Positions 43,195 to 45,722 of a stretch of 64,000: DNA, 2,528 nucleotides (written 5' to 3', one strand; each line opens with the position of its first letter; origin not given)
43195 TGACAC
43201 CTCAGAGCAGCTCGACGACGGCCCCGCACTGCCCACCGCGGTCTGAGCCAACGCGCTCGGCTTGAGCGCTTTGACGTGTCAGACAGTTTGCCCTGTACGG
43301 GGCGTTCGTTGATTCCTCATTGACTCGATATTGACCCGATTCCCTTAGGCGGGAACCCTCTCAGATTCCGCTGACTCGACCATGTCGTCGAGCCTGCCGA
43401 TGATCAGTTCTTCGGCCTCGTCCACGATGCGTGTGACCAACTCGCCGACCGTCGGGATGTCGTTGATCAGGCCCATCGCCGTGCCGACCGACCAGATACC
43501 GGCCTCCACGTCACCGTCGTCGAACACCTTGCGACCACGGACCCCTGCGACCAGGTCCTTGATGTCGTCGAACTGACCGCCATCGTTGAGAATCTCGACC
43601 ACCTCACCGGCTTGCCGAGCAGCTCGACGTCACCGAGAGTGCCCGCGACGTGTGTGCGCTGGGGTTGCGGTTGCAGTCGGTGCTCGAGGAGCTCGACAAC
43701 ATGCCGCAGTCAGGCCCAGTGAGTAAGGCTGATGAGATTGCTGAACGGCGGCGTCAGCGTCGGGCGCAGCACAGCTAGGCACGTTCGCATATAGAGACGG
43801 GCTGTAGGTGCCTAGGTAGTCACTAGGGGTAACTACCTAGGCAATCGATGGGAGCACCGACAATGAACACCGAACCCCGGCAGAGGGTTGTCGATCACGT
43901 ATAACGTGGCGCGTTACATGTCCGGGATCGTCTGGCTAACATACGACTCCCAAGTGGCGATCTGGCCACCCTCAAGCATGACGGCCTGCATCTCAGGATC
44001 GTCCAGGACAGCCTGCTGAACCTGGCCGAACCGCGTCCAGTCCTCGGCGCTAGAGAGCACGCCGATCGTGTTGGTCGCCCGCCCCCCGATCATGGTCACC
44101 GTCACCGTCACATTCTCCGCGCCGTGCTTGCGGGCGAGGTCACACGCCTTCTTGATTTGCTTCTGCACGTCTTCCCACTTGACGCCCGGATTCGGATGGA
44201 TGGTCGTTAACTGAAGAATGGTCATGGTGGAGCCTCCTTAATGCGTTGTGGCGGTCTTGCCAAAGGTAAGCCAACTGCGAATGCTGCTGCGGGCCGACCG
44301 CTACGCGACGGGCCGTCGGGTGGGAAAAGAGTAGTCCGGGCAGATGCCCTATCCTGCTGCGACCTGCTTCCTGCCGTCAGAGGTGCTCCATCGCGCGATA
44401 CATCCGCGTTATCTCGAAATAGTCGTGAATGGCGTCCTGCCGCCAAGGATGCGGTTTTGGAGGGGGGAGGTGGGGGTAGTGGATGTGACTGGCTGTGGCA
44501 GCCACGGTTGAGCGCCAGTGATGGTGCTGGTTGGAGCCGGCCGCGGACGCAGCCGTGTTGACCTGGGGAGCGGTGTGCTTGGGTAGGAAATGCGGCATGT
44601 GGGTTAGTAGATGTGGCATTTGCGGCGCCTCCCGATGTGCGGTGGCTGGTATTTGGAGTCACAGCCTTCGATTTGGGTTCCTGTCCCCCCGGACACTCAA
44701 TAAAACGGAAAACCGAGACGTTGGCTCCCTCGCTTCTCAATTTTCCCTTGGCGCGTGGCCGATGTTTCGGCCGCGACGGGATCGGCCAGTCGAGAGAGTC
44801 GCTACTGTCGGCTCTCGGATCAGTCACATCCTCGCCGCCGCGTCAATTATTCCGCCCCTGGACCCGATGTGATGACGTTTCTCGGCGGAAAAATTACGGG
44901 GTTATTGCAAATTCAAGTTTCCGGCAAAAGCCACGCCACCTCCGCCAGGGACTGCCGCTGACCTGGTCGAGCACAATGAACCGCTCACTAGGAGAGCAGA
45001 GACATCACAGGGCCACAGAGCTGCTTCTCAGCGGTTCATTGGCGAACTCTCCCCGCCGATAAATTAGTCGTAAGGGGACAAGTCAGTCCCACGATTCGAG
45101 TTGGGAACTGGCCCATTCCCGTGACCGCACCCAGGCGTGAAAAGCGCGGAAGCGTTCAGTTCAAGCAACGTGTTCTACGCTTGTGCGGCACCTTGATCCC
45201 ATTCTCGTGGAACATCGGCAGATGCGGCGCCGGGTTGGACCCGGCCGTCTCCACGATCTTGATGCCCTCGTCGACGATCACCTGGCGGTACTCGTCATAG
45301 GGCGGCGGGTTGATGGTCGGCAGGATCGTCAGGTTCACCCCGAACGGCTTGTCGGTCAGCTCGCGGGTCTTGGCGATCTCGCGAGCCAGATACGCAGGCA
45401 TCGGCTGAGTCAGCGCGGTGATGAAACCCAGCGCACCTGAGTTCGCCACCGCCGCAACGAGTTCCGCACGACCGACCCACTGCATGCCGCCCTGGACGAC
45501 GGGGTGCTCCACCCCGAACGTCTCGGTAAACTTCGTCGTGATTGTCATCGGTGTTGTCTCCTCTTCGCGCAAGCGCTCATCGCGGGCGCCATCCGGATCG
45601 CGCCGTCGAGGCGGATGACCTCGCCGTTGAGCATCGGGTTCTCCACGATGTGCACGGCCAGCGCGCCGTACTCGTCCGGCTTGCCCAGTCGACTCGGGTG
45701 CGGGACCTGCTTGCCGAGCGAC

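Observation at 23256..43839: The same 27-bp palindrome occurs three times and links two separate accessory regions 20 kb apart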

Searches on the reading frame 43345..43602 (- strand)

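Call 72: search_protein_families(library=pfam, max_evalue=0.05, proteins=[window:43345-43602:-])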
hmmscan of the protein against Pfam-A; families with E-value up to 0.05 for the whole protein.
window:43345-43602:- (85 aa): 1 family
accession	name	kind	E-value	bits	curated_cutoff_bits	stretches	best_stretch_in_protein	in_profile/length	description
PF03060.21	NMO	-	0.026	14.3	28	1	19-61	289-330/331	Nitronate monooxygenase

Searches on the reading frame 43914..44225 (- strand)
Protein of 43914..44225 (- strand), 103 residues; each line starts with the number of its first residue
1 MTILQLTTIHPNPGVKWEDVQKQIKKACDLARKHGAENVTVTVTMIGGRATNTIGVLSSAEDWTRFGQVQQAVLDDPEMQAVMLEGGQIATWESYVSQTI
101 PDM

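Call 58: search_dna_similar(query=window:43914-44225:-, collection=phages, mode=protein, max_rows=12, max_evalue=0.001)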
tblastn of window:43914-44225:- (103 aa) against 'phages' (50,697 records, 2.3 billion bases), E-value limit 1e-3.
No match.

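Call 60: search_protein_families(library=phrogs, max_evalue=0.01, proteins=[window:43914-44225:-])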
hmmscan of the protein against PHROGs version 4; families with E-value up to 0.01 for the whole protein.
window:43914-44225:- (103 aa): 0 families

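Call 61: search_protein_families(library=ncbifam, max_evalue=0.01, proteins=[window:43914-44225:-])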
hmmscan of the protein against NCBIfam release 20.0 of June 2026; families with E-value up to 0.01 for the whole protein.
window:43914-44225:- (103 aa): 0 families

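Call 72: search_protein_families(library=pfam, max_evalue=0.05, proteins=[window:43914-44225:-])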
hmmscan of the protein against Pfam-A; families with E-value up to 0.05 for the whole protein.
window:43914-44225:- (103 aa): 1 family
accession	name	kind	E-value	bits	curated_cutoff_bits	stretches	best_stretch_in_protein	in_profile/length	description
PF12110.13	Nup96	-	0.0029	17.1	25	1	21-92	9-78/295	Nuclear protein 96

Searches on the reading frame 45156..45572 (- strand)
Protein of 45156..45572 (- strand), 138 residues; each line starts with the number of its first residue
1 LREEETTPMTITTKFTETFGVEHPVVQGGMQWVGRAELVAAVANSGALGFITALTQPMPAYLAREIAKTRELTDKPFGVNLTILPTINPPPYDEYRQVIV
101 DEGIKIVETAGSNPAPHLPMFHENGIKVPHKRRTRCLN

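Call 72: search_protein_families(library=pfam, max_evalue=0.05, proteins=[window:45156-45572:-])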
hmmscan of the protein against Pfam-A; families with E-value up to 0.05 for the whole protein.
window:45156-45572:- (138 aa): 2 families
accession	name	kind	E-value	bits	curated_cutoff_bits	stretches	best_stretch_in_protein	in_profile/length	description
PF03060.21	NMO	-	1e-18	68.3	28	1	15-109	4-97/331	Nitronate monooxygenase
PF00478.31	IMPDH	-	0.00032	20.3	25.6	1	9-56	21-68/345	IMP dehydrogenase / GMP reductase domain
